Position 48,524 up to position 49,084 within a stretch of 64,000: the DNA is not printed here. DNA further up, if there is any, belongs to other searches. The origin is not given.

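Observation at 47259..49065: MNIO (DUF692) enzyme + DUF2063-like partner operon headed by a cytoplasmic NifU-like CxxC mini-protein instead of a canonical RiPP precursor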

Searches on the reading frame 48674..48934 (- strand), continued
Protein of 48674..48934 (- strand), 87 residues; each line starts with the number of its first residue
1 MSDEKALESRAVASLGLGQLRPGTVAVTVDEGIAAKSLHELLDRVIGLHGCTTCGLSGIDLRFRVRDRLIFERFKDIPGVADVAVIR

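Call 51: fold_search(model_id=the predicted structure, library=pdb)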
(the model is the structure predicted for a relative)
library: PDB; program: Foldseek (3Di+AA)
matches with E <= 10: 317; with E <= 0.001: 0
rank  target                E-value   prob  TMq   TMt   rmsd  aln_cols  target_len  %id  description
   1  6tfx_B                4.1e-01  0.25  0.30  0.08   7.0        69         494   14  Structure in P21 form of the PBP/SBP MoaA in complex with mannopinic acid from A.tumefacien R10 (released 2020-01-22)
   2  6tfq_A                7.1e-01  0.20  0.30  0.08   7.0        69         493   14  Structure in P3212 form of the PBP/SBP MoaA in complex with mannopinic acid from A.tumefacien R10 (released 2020-01-22)
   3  9g6k_UC               7.6e-01  0.09  0.20  0.19   8.1        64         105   19  LSU structure derived from the LSU sample of the mitoribosome from T. gondii. (released 2024-12-11)
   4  4m7r_A                8.1e-01  0.33  0.36  0.20   8.9        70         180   18  Crystal structure of the N-terminal methyltransferase-like domain of anamorsin (released 2013-10-30)
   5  2xj4                  8.7e-01  0.15  0.35  0.14   9.2        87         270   23  Structure of the bacterial cell division regulator protein MipZ (released 2011-07-13)
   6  5y2v_C                9.3e-01  0.14  0.29  0.12   7.8        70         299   13  Strcutrue of the full-length CcmR complexed with 2-OG from Synechocystis PCC6803 (released 2017-12-27)
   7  6m5f_B                1.0e+00  0.33  0.41  0.15   6.7        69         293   13  Crystal structure of HinK, a LysR family transcriptional regulator from Pseudomonas aeruginosa (released 2021-03-17)
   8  3vys_C                1.0e+00  0.20  0.31  0.11   5.7        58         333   17  Crystal structure of the HypC-HypD-HypE complex (form I) (released 2012-11-28)
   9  4imp_B                1.0e+00  0.18  0.32  0.07  14.6        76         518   14  The missing linker: a dimerization motif located within polyketide synthase modules (released 2013-03-27)
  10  6gp6_B                1.0e+00  0.15  0.35  0.34  10.1       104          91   13  MamM CTD - Copper form (released 2019-06-19)
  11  5y2v_D                1.0e+00  0.14  0.28  0.11   7.9        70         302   13  Strcutrue of the full-length CcmR complexed with 2-OG from Synechocystis PCC6803 (released 2017-12-27)
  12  5t11_E                1.0e+00  0.09  0.24  0.17   8.1        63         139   11  PelC L103M dodecamer from Paraburkholderia phytofirmans, space group C2 (released 2017-03-15)
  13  2ywm_D                1.1e+00  0.20  0.39  0.19   9.8        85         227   15  Crystal structure of glutaredoxin-like protein from Aquifex aeolicus (released 2007-10-23)
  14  3vyt_C                1.1e+00  0.18  0.31  0.10   5.7        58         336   17  Crystal structure of the HypC-HypD-HypE complex (form I inward) (released 2012-11-28)
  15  8t9o_I                1.2e+00  0.33  0.34  0.45   4.0        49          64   16  Crystal structure of CF, a heterohexamer of the 4-oxalocrotonate tautomerase (4-OT) family (released 2023-12-06)
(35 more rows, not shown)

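Call 65: search_solved_structures(query=P0002, max_evalue=0.001, show_alignments=3)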
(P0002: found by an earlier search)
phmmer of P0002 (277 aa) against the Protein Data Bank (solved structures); distinct sequences matched with E-value up to 0.001: 5.
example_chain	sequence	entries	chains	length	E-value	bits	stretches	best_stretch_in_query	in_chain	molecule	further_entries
3bww_A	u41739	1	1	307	3.5e-16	62.6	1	4-216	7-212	Protein of unknown function DUF692/COG3220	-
8hci_D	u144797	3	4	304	1.2e-12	51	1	24-228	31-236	DUF692 family protein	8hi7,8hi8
7tcr_A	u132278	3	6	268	6.6e-05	25.6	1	94-251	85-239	Methanobactin biosynthesis cassette protein MbnB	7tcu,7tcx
7dz9_B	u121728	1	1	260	7.5e-05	25.4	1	28-239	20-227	cpMbnB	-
7dz9_A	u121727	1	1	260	7.6e-05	25.4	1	27-239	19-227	MbnB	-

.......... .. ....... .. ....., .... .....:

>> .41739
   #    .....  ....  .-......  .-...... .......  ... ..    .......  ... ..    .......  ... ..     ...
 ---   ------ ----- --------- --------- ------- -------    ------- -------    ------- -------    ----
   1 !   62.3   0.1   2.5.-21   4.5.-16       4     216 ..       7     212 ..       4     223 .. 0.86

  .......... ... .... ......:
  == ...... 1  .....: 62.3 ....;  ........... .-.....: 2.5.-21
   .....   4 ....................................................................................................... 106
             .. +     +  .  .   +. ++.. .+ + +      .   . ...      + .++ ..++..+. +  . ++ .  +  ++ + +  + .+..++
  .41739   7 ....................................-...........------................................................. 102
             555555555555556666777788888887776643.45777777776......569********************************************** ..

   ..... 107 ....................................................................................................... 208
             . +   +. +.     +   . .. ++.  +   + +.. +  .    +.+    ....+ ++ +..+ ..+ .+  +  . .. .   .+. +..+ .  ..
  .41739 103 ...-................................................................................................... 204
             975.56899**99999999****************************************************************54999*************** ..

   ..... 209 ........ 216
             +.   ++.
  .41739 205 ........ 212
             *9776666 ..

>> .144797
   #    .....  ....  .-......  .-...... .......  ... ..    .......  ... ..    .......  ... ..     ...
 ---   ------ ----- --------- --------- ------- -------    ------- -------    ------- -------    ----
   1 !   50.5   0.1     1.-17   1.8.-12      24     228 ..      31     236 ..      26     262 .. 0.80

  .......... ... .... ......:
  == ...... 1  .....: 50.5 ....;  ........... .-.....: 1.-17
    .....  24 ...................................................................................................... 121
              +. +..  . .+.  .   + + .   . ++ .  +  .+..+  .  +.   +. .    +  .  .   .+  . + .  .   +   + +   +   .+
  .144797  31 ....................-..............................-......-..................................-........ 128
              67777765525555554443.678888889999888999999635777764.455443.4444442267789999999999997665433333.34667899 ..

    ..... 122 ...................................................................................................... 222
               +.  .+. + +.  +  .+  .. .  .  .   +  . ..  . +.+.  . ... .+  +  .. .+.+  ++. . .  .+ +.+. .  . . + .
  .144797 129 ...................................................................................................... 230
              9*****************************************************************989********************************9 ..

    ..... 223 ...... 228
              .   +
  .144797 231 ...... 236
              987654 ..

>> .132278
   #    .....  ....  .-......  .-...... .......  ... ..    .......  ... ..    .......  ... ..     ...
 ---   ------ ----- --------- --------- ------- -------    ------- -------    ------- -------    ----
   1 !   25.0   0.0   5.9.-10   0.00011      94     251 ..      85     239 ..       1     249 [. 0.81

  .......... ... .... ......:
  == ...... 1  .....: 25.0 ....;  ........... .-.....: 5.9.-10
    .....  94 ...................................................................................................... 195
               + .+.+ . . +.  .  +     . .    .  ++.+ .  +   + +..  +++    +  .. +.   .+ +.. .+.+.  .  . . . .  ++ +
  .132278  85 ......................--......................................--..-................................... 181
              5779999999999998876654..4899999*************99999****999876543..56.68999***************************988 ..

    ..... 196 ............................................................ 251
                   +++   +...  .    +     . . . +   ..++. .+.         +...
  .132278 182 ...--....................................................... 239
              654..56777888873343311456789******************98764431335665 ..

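Call 66: find_encoding_contigs(protein=P0145, flank=4000, max_places=2)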
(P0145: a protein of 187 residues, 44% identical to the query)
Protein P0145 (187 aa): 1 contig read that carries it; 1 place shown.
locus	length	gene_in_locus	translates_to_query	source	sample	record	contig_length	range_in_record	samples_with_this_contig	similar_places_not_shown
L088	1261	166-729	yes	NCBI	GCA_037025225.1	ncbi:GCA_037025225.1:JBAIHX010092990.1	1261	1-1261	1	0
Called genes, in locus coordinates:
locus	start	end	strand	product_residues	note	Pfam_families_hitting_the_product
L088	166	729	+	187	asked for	-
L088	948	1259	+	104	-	?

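Call 68: predict_structure(alignment_id=A5)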
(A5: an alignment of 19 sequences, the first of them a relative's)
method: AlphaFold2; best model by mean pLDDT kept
length: 182 residues; sequences in the alignment: 19
mean_pLDDT: 90.6   pTM: 0.84
mean pLDDT of the five models: 90.6, 90.2, 90.0, 88.6, 87.6
residues with pLDDT >= 90: 127; 70-90: 42; 50-70: 11; < 50: 2
segments of 3 or more residues with pLDDT < 50: none
pLDDT, mean of each block of 10 residues (from residue 1): 87 88 88 91 94 98 97 90 91 97 98 98 96 95 78 92 97 64 46
secondary structure, 60 per line:
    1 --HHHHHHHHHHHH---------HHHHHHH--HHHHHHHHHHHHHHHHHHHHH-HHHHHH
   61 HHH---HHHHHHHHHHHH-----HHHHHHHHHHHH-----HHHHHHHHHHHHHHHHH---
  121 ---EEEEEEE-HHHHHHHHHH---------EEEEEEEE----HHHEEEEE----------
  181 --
elements in order: H3-14 H24-30 H33-53 H55-63 H67-78 H84-95 H101-117 E124-130 H132-141 E151-158 E166-170

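Call 71: fold_search(model_id=the predicted structure, library=pdb)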
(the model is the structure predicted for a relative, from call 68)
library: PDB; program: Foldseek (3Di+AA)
matches with E <= 10: 32; with E <= 0.001: 0
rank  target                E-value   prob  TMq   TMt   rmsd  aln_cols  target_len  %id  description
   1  8hci_A                6.6e-03  1.00  0.54  0.40   6.4       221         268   13  Crystal structure of a holoenzyme Fe-free TglHI for Pseudomonas syringae Peptidyl (S) 2-mercaptoglycine biosynthesis (released 2023-08-23)
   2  7upq_A                2.0e+00  0.12  0.21  0.20  12.1       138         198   12  Crystal structure of designed heterotrimeric assembly DHT03_1arm_A21/B/C (released 2022-12-14)
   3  8roa_C                2.4e+00  0.04  0.16  0.10  19.9       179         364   13  Human cohesin SMC1A-HD(longCC-EQ)/RAD21-C complex - ADP-bound conformation (released 2024-09-11)
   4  8ga8_D                2.9e+00  0.02  0.14  0.07  20.1       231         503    8  Structure of the yeast (HDAC) Rpd3L complex (released 2023-07-12)
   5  8c3w                  3.1e+00  0.03  0.15  0.14  15.2       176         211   19  Crystal structure of a computationally designed heme binding protein, dnHEM1 (released 2023-07-05)
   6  7upq_J                4.7e+00  0.04  0.16  0.15  12.3       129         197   15  Crystal structure of designed heterotrimeric assembly DHT03_1arm_A21/B/C (released 2022-12-14)
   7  7anz_D                5.5e+00  0.04  0.17  0.08  11.6       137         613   11  Structure of the Candida albicans gamma-Tubulin Small Complex (released 2020-11-04)
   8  6wk5_A                5.8e+00  0.06  0.16  0.25  13.5        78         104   15  Crystal structure of Gdx-Clo from Small Multidrug Resistance family of transporters (released 2020-10-28)
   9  8rob_A                5.8e+00  0.03  0.16  0.10  15.7       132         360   14  Human cohesin SMC1A-HD(longCC-EQ)/RAD21-C complex - ATPgS-Mg-bound conformation (released 2024-09-11)
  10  8ro9_A                6.1e+00  0.02  0.16  0.10  19.5       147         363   15  Human cohesin SMC1A-HD(longCC-EQ)/RAD21-C complex - Open/closed P-loop conformation (released 2024-09-11)
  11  3t89_A                6.7e+00  0.06  0.19  0.13  13.2        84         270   14  Crystal structure of Escherichia coli MenB, the 1,4-dihydroxy-2-naphthoyl-CoA synthase in vitamin K2 biosynthesis (released 2011-08-24)
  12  9f5w_G                6.7e+00  0.05  0.21  0.10  12.5       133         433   20  Human condensin II - M18BP1 complex (released 2025-07-02)
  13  4els_B                6.7e+00  0.04  0.18  0.13  13.2        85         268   18  Structure of E. Coli. 1,4-dihydroxy-2- naphthoyl coenzyme A synthases (MENB) in complex with bicarbonate (released 2012-06-06)
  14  3jcr_C                6.7e+00  0.01  0.11  0.02  46.2       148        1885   14  3D structure determination of the human*U4/U6.U5* tri-snRNP complex (released 2016-03-09)
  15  3kso                  6.7e+00  0.01  0.13  0.04  22.7       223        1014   12  Structure and Mechanism of the Heavy Metal Transporter CusA (released 2010-09-22)
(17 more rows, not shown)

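Call 73: search_protein_families(library=pfam, alignment_id=A1, max_evalue=10)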
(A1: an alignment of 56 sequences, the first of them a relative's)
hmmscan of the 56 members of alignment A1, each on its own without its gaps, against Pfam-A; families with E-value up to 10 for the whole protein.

A. member 1, P0001 (87 aa): 0 families

B. families by the number of members that match (of 56 scanned): 11 families
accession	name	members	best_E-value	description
PF09044.15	Kp4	2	0.13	Kp4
PF21305.2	type_II_gspD_N0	1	0.039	GspD-like, N0 domain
PF07478.18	Dala_Dala_lig_C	1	0.062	D-ala D-ala ligase C-terminus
PF20998.3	Nol11_C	1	0.086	Nucleolar protein 11 C-terminal domain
PF10952.14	DUF2753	1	0.16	Protein of unknown function (DUF2753)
PF25284.1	DUF7874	1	0.17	Family of unknown function (DUF7874)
PF16916.11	ZT_dimer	1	0.18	Dimerisation domain of Zinc Transporter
PF13291.12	ACT_4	1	0.2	ACT domain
PF13490.11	zf-HC2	1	0.2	Putative zinc-finger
PF09920.14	DUF2150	1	0.23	Uncharacterized protein conserved in archaea (DUF2150)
PF09986.15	DUF2225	1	0.27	Uncharacterized protein conserved in bacteria (DUF2225)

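Call 87: find_encoding_contigs(protein=P0124, flank=4000, max_places=2)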
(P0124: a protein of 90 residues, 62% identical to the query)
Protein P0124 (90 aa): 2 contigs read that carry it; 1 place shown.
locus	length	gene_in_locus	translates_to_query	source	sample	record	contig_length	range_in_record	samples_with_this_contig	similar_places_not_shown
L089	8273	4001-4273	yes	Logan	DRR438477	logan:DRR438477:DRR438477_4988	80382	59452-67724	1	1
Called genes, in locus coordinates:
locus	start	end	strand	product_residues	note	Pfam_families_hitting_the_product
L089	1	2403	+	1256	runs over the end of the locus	PF01839:FG-GAP (faint), PF13517:FG-GAP_3, PF07593:UnbV_ASPIC, PF13517:FG-GAP_3, PF07593:UnbV_ASPIC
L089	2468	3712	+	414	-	PF01734:Patatin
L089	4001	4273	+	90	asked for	-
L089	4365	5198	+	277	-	PF05114:MbnB_TglH_ChrH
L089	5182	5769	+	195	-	-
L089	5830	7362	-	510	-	PF13472:Lipase_GDSL_2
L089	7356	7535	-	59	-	-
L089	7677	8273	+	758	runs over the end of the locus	PF20601:DUF6797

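Call 88: find_encoding_contigs(protein=P0176, flank=4000, max_places=2)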
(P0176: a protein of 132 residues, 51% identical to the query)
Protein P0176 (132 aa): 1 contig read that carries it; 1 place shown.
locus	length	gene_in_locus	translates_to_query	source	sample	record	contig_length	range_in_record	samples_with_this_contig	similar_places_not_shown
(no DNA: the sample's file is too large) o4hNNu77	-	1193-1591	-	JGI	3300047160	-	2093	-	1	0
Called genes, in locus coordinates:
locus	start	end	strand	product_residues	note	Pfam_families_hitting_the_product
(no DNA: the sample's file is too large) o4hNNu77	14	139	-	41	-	-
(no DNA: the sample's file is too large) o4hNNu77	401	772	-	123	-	PF07638:Sigma70_ECF (faint)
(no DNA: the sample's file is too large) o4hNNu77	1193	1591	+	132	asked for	-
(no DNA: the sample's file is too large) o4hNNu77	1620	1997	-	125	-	-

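Call 89: find_encoding_contigs(protein=P0203, flank=4000, max_places=2)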
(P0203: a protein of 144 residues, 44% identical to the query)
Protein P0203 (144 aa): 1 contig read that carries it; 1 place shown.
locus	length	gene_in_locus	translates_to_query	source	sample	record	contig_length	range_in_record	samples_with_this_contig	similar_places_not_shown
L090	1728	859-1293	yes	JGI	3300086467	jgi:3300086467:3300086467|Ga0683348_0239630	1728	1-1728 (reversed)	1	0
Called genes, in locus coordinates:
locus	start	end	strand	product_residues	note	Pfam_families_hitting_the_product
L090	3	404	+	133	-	PF25601:AAA_lid_14, PF02954:HTH_8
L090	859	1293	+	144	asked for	-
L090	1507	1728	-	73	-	?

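Call 90: find_encoding_contigs(protein=P0179, flank=4000, max_places=2)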
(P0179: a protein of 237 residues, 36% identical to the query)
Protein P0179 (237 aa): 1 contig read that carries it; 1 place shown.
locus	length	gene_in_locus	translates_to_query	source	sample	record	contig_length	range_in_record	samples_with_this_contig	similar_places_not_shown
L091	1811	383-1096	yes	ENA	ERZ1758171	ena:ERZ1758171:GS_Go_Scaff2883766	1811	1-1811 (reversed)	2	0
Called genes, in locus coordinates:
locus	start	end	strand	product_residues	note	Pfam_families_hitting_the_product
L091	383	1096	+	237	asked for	-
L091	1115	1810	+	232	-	?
